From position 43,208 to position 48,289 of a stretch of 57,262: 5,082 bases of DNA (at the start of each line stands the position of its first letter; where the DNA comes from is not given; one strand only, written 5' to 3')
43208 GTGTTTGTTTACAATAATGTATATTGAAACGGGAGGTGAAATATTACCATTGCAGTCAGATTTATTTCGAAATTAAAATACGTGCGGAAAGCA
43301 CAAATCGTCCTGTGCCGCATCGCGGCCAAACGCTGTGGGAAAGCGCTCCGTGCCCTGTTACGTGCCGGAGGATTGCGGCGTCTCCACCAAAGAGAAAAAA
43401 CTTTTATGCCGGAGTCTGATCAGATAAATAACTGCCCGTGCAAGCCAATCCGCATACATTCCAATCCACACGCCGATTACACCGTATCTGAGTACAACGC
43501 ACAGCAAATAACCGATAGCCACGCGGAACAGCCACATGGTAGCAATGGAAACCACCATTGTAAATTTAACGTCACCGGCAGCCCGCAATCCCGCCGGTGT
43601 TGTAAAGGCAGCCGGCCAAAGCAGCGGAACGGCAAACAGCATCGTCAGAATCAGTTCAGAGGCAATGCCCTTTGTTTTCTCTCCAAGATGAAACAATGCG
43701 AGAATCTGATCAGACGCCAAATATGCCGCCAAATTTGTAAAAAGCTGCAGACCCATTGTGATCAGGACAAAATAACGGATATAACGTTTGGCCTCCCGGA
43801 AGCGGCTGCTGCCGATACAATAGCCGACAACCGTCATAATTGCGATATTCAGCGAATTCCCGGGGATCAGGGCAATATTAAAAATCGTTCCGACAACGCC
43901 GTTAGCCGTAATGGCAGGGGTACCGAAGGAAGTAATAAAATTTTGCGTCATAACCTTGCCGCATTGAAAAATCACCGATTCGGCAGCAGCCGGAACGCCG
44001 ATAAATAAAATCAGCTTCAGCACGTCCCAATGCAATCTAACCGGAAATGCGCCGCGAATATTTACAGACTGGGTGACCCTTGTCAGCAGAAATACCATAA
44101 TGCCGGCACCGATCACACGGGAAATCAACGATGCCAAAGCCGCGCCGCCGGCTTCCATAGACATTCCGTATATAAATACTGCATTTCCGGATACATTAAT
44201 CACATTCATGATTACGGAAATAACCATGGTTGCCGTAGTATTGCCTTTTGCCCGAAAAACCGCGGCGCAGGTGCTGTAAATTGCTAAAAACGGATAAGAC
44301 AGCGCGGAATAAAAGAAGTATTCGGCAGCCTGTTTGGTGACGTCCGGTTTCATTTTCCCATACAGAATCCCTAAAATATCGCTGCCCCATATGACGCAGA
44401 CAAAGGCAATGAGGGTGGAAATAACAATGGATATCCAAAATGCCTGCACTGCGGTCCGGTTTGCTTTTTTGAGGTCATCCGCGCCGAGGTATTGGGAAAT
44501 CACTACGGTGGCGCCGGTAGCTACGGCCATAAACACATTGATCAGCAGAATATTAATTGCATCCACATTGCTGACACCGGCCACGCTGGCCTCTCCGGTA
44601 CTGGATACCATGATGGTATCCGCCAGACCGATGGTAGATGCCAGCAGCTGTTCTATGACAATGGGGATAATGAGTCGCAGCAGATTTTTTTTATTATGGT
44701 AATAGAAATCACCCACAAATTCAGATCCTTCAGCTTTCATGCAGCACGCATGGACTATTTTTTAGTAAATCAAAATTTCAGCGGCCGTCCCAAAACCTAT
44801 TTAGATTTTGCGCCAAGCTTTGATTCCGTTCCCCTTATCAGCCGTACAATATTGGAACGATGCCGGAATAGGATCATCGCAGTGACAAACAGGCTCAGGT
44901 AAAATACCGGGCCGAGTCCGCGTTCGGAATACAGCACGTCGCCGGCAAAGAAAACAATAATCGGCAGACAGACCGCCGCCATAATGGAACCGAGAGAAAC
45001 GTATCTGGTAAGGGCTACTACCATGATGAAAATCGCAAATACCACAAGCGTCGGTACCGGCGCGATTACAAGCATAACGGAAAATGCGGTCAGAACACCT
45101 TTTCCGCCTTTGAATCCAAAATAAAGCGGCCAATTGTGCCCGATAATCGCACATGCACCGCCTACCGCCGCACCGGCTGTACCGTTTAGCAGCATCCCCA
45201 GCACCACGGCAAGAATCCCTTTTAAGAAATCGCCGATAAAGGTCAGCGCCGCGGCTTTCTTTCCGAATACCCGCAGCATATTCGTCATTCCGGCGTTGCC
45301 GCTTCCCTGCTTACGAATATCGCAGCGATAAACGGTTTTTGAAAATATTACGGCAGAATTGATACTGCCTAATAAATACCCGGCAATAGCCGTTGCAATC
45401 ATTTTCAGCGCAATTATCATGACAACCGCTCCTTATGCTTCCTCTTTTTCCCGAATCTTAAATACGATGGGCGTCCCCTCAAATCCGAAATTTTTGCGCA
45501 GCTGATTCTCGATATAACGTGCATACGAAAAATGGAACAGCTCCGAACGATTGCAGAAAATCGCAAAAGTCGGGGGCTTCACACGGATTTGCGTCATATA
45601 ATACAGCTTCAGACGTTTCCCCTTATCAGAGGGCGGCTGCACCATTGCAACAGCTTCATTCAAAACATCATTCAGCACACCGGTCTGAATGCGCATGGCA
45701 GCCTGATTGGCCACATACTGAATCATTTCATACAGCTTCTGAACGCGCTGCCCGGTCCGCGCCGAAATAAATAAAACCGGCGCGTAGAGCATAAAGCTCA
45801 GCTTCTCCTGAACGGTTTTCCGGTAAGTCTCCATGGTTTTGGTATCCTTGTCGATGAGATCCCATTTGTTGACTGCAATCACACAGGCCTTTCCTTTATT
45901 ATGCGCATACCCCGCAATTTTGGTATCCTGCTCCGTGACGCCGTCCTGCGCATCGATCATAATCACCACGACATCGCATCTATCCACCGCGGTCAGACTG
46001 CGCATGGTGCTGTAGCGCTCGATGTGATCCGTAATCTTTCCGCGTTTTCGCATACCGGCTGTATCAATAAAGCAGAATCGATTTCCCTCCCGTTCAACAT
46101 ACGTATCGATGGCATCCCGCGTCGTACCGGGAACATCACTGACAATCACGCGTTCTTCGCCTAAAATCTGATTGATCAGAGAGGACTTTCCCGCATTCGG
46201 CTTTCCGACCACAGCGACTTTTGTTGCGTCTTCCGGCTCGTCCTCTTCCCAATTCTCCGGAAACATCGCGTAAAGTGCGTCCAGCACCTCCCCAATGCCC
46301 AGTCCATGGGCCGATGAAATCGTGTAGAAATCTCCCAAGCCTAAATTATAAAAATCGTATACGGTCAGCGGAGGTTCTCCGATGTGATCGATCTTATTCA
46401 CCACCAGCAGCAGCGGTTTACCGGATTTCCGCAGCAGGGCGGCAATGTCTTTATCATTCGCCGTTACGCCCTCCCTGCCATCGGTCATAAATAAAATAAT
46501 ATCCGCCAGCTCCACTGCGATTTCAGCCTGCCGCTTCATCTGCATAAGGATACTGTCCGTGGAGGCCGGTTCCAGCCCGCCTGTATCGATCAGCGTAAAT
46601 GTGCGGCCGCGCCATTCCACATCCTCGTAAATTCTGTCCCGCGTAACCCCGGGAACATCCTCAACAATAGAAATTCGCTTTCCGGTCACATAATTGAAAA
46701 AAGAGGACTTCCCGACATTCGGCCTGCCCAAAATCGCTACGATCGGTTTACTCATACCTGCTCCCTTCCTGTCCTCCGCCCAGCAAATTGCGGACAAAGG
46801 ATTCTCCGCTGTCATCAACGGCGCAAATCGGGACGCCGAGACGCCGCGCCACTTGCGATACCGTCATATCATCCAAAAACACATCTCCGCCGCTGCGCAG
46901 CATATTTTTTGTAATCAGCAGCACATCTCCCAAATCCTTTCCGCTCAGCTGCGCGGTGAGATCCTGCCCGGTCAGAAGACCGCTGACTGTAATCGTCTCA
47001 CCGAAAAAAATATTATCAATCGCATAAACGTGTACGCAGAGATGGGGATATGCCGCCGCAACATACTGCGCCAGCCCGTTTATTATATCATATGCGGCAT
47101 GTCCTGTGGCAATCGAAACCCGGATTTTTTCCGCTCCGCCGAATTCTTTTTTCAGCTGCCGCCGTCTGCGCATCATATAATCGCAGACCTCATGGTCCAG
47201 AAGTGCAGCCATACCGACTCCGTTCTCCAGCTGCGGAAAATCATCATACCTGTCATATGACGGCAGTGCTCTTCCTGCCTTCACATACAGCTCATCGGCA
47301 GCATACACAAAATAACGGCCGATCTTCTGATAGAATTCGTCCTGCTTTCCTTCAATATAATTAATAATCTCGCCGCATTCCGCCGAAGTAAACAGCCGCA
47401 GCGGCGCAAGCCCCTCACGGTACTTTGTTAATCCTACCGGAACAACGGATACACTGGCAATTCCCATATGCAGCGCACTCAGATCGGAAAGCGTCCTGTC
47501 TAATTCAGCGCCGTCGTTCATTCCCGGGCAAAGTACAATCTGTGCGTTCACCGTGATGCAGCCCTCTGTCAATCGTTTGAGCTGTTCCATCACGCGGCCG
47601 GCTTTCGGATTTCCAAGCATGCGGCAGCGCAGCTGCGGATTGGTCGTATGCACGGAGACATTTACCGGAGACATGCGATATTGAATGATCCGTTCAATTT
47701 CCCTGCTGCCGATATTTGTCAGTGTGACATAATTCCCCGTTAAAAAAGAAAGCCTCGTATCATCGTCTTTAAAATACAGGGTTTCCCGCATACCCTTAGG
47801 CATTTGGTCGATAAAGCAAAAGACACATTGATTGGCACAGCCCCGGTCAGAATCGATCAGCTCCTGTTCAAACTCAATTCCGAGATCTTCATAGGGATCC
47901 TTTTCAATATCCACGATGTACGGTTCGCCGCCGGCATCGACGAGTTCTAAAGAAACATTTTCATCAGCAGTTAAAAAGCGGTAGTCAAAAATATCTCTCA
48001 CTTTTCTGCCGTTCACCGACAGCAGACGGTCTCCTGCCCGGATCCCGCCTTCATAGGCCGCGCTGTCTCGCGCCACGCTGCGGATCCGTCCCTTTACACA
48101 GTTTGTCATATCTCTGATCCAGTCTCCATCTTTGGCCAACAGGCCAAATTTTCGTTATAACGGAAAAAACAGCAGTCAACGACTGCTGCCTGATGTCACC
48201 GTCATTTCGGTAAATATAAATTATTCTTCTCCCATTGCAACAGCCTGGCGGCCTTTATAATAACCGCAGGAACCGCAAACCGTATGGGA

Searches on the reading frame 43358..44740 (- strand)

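Call 60: search_protein_families(library=pfam, proteins=[window:43358-44740:-], max_evalue=0.00001)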
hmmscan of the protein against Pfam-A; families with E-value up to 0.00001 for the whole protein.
window:43358-44740:- (460 aa): 2 families
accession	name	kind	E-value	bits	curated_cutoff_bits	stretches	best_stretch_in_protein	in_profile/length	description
PF01554.23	MatE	-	1.3e-50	171.6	24.9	2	26-187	1-160/161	MatE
PF03023.19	MurJ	-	1.2e-12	47.6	27.4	1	17-249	196-427/451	Lipid II flippase MurJ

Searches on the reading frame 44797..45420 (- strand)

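Call 60: search_protein_families(library=pfam, proteins=[window:44797-45420:-], max_evalue=0.00001)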
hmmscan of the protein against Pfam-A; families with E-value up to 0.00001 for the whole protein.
window:44797-45420:- (207 aa): 1 family
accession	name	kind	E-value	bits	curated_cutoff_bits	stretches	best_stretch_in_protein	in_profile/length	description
PF02660.20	G3P_acyltransf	-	3.7e-55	186.9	24.1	1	14-194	2-164/164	Glycerol-3-phosphate acyltransferase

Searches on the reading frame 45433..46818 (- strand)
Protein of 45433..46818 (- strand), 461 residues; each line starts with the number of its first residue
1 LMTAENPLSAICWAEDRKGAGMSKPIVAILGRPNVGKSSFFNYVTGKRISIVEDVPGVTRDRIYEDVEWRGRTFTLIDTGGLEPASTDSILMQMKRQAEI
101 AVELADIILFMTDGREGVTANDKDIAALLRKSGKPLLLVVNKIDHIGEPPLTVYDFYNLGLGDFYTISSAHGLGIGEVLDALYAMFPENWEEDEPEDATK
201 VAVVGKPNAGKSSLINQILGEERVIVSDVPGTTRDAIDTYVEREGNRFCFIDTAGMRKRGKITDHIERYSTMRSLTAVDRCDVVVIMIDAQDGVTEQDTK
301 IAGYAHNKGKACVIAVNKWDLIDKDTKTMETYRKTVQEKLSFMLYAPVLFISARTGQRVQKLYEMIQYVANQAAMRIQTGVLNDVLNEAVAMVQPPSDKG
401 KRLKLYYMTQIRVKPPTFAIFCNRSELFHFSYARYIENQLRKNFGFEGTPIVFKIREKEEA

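Call 60: search_protein_families(library=pfam, proteins=[window:45433-46818:-], max_evalue=0.00001)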
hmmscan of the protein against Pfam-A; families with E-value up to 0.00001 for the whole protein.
window:45433-46818:- (461 aa): 10 families
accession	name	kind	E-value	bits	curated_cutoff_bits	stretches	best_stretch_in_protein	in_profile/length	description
PF01926.29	MMR_HSR1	-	9e-61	203.4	21.9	2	200-318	1-113/113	50S ribosome-binding GTPase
PF14714.11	KH_dom-like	-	1.6e-36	124.9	27.3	1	376-456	1-81/81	KH-domain-like of EngA bacterial GTPase enzymes, C-terminal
PF02421.24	FeoB_N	-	1.3e-26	93.4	27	2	200-365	2-155/156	Ferrous iron transport protein B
PF00009.33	GTP_EFTU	-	2.6e-25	89.6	26.5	2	200-368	5-184/188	Elongation factor Tu GTP binding domain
PF00350.29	Dynamin_N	-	5.9e-15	56.1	27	0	201-234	1-34/168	Dynamin family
PF04548.22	AIG1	-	1.8e-12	47.5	27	1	200-301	2-103/212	AIG1 family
PF03193.22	RsgA_GTPase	-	1.8e-10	41.3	30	0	281-368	23-106/174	RsgA GTPase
PF02492.25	cobW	-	3.1e-06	27.3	20.7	0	240-340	77-176/180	CobW/HypB/UreG, nucleotide-binding domain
PF00071.28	Ras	-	7.4e-06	26.1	21.6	0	200-366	1-156/162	Ras family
PF08477.19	Roc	-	9.3e-06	26.3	27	0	200-263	1-73/119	Ras of Complex, Roc, domain of DAPkinase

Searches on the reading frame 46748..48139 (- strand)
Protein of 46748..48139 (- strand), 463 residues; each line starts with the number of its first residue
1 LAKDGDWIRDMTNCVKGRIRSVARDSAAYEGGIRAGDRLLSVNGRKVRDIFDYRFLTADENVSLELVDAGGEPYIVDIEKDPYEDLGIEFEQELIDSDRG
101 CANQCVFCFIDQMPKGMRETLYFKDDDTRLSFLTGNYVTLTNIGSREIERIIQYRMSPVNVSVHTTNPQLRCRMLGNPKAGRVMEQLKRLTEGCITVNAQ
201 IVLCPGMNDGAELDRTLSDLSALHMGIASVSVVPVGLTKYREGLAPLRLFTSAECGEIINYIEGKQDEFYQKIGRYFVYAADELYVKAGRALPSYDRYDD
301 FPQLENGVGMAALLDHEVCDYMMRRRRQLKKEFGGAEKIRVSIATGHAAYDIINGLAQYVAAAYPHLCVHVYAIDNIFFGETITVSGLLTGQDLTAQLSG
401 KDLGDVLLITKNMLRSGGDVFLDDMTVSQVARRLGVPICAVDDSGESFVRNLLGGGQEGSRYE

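Call 78: search_protein_families(library=pfam, proteins=[window:46748-48139:-], max_evalue=0.001)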
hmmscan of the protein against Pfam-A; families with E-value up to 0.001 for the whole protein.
window:46748-48139:- (463 aa): 5 families
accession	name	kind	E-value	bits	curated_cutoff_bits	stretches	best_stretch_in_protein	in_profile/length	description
PF04459.17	DUF512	-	5.7e-71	238.4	25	1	233-442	1-201/202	Protein of unknown function (DUF512)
PF19238.5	Radical_SAM_2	-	1.2e-67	226.8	26.7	1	80-230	1-151/151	Radical SAM-like domain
PF17820.7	PDZ_6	-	4e-12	46.1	27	1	19-66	2-52/54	PDZ domain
PF00595.29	PDZ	-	5e-06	27.2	23.2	1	18-50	28-60/81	PDZ domain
PF04055.27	Radical_SAM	-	6.3e-06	26.9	29.5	0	132-211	82-157/166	Radical SAM superfamily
